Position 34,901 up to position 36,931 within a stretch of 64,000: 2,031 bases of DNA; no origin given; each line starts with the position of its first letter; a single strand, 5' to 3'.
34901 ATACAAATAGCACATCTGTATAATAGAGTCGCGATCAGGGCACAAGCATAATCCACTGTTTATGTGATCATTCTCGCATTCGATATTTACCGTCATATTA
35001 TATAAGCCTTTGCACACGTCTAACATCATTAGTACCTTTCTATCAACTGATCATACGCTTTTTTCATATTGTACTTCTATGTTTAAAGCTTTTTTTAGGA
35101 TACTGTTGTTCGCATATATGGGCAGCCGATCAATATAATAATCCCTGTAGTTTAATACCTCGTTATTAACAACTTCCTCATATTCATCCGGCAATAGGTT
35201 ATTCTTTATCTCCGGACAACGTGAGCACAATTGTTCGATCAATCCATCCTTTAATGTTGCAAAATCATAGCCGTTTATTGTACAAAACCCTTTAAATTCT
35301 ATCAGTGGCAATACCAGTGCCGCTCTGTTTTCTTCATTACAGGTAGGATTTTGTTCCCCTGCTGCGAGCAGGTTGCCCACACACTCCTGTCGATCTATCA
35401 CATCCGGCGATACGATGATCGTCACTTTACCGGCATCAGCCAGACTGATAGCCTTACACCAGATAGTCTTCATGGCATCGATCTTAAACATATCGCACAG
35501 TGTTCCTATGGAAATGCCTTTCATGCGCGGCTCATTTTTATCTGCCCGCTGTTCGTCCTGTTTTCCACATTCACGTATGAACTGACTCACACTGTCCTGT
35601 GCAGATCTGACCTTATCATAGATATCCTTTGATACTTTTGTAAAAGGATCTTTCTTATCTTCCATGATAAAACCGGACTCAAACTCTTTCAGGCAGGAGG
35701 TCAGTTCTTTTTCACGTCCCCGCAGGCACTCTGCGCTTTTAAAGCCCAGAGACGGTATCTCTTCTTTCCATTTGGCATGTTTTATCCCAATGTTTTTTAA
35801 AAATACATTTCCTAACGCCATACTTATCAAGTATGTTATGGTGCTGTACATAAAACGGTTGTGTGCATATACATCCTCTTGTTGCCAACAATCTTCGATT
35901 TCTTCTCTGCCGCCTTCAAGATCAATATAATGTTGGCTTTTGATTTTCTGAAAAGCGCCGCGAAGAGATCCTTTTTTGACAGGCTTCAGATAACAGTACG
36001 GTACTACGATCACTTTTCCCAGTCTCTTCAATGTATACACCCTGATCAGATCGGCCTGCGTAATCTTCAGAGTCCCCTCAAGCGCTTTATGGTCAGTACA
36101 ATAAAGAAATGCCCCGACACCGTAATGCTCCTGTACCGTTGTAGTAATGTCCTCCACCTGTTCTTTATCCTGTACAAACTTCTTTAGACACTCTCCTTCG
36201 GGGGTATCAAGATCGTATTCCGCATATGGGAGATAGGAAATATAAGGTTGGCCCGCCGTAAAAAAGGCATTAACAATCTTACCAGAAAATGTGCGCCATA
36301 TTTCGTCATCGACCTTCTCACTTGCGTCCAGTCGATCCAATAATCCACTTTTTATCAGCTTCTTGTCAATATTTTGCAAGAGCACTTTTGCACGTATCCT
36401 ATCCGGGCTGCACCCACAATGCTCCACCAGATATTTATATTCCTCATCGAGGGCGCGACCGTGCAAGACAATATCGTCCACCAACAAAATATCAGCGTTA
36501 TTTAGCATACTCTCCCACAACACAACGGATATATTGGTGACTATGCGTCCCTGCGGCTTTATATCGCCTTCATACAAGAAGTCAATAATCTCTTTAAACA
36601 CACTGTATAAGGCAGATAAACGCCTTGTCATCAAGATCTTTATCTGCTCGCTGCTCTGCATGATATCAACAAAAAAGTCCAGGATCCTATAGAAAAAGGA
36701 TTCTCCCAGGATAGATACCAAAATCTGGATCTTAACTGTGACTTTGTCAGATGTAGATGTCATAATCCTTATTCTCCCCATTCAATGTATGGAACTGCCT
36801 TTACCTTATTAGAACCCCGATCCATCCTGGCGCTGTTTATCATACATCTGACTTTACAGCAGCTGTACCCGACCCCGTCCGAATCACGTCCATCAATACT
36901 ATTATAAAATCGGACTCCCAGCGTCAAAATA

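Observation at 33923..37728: Compact three-gene operon of unknown function (membrane protein, PRTase-motif 576-aa protein, Cys-rich 368-aa protein) on a lower-GC, Rpn-flanked island: candidate novel system, possibly defence-related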

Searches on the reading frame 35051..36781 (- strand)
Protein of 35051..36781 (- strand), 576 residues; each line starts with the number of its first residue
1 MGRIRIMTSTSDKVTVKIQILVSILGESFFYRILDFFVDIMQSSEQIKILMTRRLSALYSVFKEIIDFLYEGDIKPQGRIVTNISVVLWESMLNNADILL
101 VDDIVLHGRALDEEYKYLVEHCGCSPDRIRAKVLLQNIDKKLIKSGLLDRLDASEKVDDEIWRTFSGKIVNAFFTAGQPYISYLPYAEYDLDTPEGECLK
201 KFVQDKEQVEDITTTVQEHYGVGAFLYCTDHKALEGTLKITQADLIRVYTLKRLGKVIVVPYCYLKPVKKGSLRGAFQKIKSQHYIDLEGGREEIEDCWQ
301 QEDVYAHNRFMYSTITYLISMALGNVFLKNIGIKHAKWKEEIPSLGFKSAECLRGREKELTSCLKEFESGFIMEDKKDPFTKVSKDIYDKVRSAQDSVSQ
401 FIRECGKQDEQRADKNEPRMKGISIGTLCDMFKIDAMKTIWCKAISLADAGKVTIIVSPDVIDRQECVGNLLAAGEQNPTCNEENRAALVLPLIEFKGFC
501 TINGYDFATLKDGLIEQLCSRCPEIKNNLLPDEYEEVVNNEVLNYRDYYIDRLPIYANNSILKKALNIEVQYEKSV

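Call 3: search_protein_families(library=pfam, proteins=[window:35051-36781:-], max_evalue=1)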
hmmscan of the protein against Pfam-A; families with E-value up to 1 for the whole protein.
window:35051-36781:- (576 aa): 3 families
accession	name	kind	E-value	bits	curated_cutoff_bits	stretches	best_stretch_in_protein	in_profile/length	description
PF00156.33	Pribosyltran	-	0.009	15.8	26.3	1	89-152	81-141/158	Phosphoribosyl transferase domain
PF07165.16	DUF1397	-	0.039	13.8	25.7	1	349-408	128-188/207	Protein of unknown function (DUF1397)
PF13603.12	tRNA-synt_1_2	-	0.1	12.5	25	1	385-431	45-91/185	Leucyl-tRNA synthetase, editing domain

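Call 4: search_protein_families(library=padloc, proteins=[window:35051-36781:-], max_evalue=1)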
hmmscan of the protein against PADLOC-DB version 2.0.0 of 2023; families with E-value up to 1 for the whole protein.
window:35051-36781:- (576 aa): 0 families

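Call 5: search_protein_families(library=ncbifam, proteins=[window:35051-36781:-], max_evalue=1)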
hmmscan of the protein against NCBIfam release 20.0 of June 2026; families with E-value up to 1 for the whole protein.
window:35051-36781:- (576 aa): 0 families

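Call 6: search_protein_families(library=phrogs, proteins=[window:35051-36781:-], max_evalue=1)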
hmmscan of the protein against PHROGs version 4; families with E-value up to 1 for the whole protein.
window:35051-36781:- (576 aa): 2 families
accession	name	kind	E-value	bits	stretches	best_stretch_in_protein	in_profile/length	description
phrog_13156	-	unknown function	0.018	15.7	0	20-75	129-184/198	-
phrog_11711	-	unknown function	0.11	14.1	1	544-574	1-32/62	-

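Call 8: find_homologous_proteins(query=window:35051-36781:-)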
Query window:35051-36781:- (576 aa): 9 proteins with E <= 0.001 among 8000 candidates.
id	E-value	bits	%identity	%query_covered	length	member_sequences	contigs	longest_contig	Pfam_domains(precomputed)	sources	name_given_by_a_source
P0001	0.0e+0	1295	100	99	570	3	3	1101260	-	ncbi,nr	ncbi:MAG: hypothetical protein NC420_00585 [Eubacterium sp.]|nr:hypothetical protein [Eubacterium sp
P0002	6.0e-261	885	68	99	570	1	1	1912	-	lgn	-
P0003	4.6e-248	843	64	99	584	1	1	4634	-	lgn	-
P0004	6.1e-202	690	56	98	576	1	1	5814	-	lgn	-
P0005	6.6e-129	449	43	98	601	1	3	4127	PF00156.34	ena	-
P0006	6.3e-103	363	36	97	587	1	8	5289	-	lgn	-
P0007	1.5e-99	352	35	97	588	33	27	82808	-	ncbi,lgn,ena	-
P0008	1.3e-69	254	30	97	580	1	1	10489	-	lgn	-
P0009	1.1e-61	227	29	97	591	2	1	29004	-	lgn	-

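Call 9: find_encoding_contigs(protein=P0007, flank=8000, max_places=4)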
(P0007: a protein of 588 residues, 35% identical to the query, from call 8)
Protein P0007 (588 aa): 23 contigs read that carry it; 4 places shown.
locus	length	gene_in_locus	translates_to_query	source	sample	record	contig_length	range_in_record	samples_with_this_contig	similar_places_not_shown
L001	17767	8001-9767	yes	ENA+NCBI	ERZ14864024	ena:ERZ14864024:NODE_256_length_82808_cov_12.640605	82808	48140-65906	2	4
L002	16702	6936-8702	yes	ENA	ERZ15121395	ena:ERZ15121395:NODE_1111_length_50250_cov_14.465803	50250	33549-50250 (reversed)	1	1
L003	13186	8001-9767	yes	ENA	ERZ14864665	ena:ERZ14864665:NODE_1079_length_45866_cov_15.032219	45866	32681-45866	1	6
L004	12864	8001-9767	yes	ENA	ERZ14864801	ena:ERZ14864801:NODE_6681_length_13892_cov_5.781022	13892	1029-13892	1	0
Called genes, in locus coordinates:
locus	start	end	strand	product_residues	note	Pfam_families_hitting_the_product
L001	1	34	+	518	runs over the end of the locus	PF00669:Flagellin_N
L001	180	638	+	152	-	PF02623:FliW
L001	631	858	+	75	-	PF02599:CsrA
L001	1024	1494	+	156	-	PF03646:FlaG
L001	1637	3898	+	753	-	PF02465:FliD_N, PF07195:FliD_C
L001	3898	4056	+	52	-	-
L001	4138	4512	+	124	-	PF02561:FliS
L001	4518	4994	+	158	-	PF05130:FlgN (weak)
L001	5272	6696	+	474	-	PF00669:Flagellin_N, PF00700:Flagellin_C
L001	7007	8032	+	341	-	-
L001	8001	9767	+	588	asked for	-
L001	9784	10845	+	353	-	-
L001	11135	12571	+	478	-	PF00669:Flagellin_N, PF00700:Flagellin_C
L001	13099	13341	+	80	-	PF02599:CsrA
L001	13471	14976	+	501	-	PF00669:Flagellin_N, PF00700:Flagellin_C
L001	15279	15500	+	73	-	PF05685:Uma2 (weak)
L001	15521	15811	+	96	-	PF05685:Uma2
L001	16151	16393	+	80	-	PF02599:CsrA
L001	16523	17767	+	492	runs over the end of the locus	PF00669:Flagellin_N, PF00700:Flagellin_C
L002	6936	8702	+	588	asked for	-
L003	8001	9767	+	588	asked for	-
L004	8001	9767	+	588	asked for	-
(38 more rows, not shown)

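Call 10: find_encoding_contigs(protein=P0009, flank=8000, max_places=3)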
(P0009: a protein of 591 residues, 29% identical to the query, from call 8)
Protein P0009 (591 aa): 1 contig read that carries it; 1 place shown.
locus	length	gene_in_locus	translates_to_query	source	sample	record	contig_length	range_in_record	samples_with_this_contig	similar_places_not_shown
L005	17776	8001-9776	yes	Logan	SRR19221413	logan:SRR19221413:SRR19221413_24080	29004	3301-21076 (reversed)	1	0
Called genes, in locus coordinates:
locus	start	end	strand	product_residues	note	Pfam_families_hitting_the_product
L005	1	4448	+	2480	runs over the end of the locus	-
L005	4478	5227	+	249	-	-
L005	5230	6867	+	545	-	PF01079:Hint (faint), PF05203:Hom_end_hint (weak), PF14623:Vint (weak)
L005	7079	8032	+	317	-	-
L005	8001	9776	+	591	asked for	-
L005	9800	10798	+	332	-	-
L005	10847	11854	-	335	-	PF20511:PMI_typeI_cat, PF21621:MPI_cupin_dom (weak)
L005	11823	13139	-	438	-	PF00483:NTP_transferase, PF01050:MannoseP_isomer, PF07883:Cupin_2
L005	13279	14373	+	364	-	PF12831:FAD_oxidored (weak), PF13450:NAD_binding_8, PF01593:Amino_oxidase (weak), PF03275:GLF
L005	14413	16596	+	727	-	-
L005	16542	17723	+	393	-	PF13641:Glyco_tranf_2_3 (weak), PF00535:Glycos_transf_2, PF10111:Glyco_tranf_2_2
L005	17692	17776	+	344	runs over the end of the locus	PF00535:Glycos_transf_2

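Call 11: find_encoding_contigs(protein=P0008, flank=8000, max_places=3)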
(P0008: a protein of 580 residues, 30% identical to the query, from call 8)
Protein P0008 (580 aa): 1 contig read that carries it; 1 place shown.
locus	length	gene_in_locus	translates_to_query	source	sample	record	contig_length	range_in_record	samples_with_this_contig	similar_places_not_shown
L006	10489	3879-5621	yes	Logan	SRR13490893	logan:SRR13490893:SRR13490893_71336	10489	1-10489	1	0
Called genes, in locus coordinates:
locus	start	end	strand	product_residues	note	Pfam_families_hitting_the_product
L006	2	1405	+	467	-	?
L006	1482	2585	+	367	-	PF01073:3Beta_HSD, PF01370:Epimerase, PF02719:Polysacc_synt_2, PF04321:RmlD_sub_bind, PF16363:GDP_Man_Dehyd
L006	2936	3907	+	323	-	-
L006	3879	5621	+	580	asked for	-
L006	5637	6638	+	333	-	-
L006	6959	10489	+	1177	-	?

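Call 18: search_solved_structures(query=A3, max_evalue=10, show_alignments=2)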
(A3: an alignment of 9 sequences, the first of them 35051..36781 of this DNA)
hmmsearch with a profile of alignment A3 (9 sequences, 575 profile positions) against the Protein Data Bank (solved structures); distinct sequences matched with E-value up to 10: 7.
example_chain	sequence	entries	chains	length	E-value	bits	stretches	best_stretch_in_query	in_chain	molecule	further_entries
4p81_A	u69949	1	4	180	0.054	15.2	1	91-137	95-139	Ancestral PyrR protein (Orange)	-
4p80_A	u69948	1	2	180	0.059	15.1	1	91-137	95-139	Ancestral PyrR protein (Green)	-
4p3k_A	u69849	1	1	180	0.11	14.1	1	91-137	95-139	Ancestral PyrR protein (Plum)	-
4p84_A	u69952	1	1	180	0.12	14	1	91-137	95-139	Bifunctional protein PyrR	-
1a3c_A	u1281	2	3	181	0.15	13.8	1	91-136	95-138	PYRIMIDINE OPERON REGULATORY PROTEIN PYRR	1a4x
4p82_A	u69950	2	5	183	0.15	13.7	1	91-136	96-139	Bifunctional protein PyrR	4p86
1non_A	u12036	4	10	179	1.8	10.2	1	93-137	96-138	PyrR bifunctional protein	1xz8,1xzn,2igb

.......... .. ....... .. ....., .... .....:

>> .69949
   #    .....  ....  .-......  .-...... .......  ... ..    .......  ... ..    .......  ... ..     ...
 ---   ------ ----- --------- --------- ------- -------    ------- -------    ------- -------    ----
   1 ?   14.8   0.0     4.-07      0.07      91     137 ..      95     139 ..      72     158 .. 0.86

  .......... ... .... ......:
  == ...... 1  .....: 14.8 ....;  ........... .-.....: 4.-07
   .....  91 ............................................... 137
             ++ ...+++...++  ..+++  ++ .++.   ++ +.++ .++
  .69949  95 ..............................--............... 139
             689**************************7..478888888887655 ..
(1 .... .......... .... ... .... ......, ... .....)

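Call 24: predict_structure(alignment_id=A3)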
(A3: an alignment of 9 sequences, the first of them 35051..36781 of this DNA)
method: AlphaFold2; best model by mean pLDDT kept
length: 576 residues; sequences in the alignment: 9
mean_pLDDT: 84.8   pTM: 0.86
mean pLDDT of the five models: 84.8, 81.8, 80.2, 79.9, 79.4
residues with pLDDT >= 90: 205; 70-90: 308; 50-70: 47; < 50: 16
segments of 3 or more residues with pLDDT < 50: 1-7, 293-298
pLDDT, mean of each block of 10 residues (from residue 1): 43 88 93 95 94 80 91 89 85 90 88 91 93 93 87 92 88 74 79 93 87 88 88 66 89 91 89 89 78 48 75 90 92 83 67 87 87 61 84 82 88 86 84 84 85 83 83 71 85 95 95 96 89 84 85 87 95 95
secondary structure, 60 per line:
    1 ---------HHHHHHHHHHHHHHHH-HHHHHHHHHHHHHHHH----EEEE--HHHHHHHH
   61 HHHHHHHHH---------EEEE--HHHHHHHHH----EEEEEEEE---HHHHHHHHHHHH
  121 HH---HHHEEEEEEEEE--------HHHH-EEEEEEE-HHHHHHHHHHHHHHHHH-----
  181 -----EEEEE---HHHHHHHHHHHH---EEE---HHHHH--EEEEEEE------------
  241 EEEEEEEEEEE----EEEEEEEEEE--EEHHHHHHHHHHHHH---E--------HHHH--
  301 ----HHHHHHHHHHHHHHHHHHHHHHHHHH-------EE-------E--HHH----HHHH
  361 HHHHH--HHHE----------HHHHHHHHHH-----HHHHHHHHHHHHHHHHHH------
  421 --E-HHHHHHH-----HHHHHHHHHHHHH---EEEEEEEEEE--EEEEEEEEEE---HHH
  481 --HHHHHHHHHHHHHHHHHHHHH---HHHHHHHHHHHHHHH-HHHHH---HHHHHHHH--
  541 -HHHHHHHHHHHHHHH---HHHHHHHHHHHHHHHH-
elements in order: H10-25 H27-42 E47-50 H53-69 E79-82 H85-93 E98-105 H109-122 E129-137 H146-149 E151-157 H159-175 E186-190 H194-205 E209-211 H215-219 E222-228 E241-251 E256-265 H270-282 H295-298 H305-330 H357-365 H382-391 H397-414 H425-431 H437-449 E453-462 E465-474 H483-503 H507-521 H523-527 H531-538 H542-556 H560-575

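Call 27: find_encoding_contigs(protein=P0001, flank=10000, max_places=3)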
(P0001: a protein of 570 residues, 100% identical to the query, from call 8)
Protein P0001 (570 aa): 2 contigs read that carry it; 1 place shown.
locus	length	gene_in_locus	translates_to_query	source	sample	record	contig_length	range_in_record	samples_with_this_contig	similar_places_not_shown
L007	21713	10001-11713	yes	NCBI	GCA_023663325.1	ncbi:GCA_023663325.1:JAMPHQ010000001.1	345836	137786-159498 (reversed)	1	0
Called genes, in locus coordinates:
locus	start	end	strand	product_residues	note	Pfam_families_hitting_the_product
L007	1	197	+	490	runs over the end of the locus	PF02397:Bac_transf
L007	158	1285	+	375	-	-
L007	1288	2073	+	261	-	PF00535:Glycos_transf_2 (weak)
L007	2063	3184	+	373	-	PF14897:EpsG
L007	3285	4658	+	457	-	PF00534:Glycos_transf_1, PF13692:Glyco_trans_1_4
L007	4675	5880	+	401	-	PF00534:Glycos_transf_1, PF13692:Glyco_trans_1_4, PF13524:Glyco_trans_1_2 (weak)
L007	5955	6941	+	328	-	PF00535:Glycos_transf_2, PF10111:Glyco_tranf_2_2, PF13641:Glyco_tranf_2_3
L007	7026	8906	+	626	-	PF13727:CoA_binding_3, PF04321:RmlD_sub_bind, PF01073:3Beta_HSD (weak), PF01370:Epimerase, PF02719:Polysacc_synt_2, PF16363:GDP_Man_Dehyd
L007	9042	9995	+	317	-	-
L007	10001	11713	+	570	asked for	-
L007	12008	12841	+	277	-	-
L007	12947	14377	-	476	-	PF16822:ALGX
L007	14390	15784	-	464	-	PF03062:MBOAT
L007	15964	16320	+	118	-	PF13560:HTH_31 (weak), PF01381:HTH_3, PF12844:HTH_19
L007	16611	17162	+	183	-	PF02357:NusG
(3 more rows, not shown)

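Call 28: find_encoding_contigs(protein=P0004, flank=8000, max_places=2)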
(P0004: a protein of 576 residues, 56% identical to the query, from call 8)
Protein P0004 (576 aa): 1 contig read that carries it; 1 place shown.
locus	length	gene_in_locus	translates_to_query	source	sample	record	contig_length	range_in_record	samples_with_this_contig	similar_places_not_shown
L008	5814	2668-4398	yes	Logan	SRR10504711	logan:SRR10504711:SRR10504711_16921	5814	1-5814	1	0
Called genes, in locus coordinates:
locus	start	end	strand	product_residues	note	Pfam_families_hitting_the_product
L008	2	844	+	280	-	?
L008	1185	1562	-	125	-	-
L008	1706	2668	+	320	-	-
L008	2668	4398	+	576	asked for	-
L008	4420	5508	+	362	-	-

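Call 34: search_protein_representatives(alignment_id=A3)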
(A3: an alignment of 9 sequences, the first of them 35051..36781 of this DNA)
Query: 9 sequences, 575 profile positions. Proteins with E-value up to 0.001 (for the whole library): 396; up to 1e-10: 247; up to 1e-30: 73. The best 150 are listed.
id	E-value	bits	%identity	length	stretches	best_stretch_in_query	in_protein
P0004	2.4e-256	868.3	-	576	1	8-574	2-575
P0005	1.2e-234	796.7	-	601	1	9-575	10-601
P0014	3.0e-188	643.4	-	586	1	8-574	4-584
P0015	7.4e-165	566.2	-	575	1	17-572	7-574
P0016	3.9e-158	544.0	-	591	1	7-573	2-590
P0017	4.5e-147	507.5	-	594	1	10-573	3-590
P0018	7.2e-131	454.0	-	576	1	12-574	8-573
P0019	1.0e-126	440.3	-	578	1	8-574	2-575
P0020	7.1e-115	401.2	-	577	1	9-574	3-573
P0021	1.5e-114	400.1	-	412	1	12-408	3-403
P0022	2.1e-109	383.1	-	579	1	7-574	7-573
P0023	6.2e-99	348.5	-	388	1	205-574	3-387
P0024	3.8e-93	329.4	-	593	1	6-575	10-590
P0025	1.6e-70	254.7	-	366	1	236-571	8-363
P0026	9.3e-66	239.0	-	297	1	9-287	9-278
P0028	5.1e-52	193.6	-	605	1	18-567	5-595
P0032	8.5e-48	179.7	-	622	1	7-569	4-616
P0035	2.2e-43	165.1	-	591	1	13-570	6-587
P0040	5.1e-40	154.0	-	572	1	6-529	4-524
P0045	7.5e-39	150.2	-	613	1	14-484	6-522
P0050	6.4e-38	147.1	-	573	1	13-488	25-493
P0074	1.6e-31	126.0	-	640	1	12-570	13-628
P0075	2.2e-31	125.5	-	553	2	15-276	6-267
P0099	2.6e-26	108.7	-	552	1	18-481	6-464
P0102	1.8e-25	106.0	-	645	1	11-430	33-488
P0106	4.0e-25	104.8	-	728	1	14-478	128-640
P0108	3.7e-24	101.7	-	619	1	1-478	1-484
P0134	2.4e-20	89.0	-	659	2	10-140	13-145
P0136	4.6e-20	88.1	-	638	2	24-143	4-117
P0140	9.1e-20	87.2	-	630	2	16-137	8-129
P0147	1.5e-18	83.2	-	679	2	3-143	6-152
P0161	8.0e-17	77.4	-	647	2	9-139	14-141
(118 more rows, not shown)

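Call 43: search_protein_families(library=padloc, alignment_id=A6, max_evalue=0.01)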
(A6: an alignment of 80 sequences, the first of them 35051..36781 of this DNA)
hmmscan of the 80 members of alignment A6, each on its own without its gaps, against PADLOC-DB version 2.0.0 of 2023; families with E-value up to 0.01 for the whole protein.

A. member 1, window:35051-36781:- (576 aa): 0 families

B. families by the number of members that match (of 80 scanned): 10 families
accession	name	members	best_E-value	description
PDLC03962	ShosT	24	3.6e-06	-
PDLC02934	PRTase_III-A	1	5.8e-05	-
PDLC03958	SngA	1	0.0013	-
PDLC02932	PRTase_III-A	1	0.0013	-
PDLC03012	ShosT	1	0.0014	-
PDLC01972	CARF_m1--CARF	1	0.0036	-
PDLC00355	PtuB1|PtuB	1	0.0043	Unknown function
PDLC02931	PRTase_III-A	1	0.0063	-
PDLC02933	PRTase_III-A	1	0.0072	-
PDLC04135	mad3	1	0.01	mads_3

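Call 46: find_related_loci(query=A7, collection=genome_contigs, flank=6000)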
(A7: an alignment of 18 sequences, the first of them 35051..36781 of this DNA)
Query A7 (576 aa) in genome_contigs; peptide patterns used: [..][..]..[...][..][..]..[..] (x = any residue, [..] = any of these).
1 stretches matched a pattern; 1 encode a relative of the query (tblastn E <= 1e-3); 1 distinct loci.
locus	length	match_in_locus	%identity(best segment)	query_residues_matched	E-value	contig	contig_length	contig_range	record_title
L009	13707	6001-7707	28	17-576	3e-59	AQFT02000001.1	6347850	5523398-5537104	Eubacterium plexicaudatum ASF492 C823_01, whole genome shotgun sequence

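Call 48: find_related_loci(query=A7, collection=viral_contigs, flank=6000)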
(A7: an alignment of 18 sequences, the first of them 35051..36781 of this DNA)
Query A7 (576 aa) in viral_contigs; peptide patterns used: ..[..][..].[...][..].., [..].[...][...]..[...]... (x = any residue, [..] = any of these).
39 stretches matched a pattern, but none encodes a relative of the query by tblastn (E <= 1e-3).
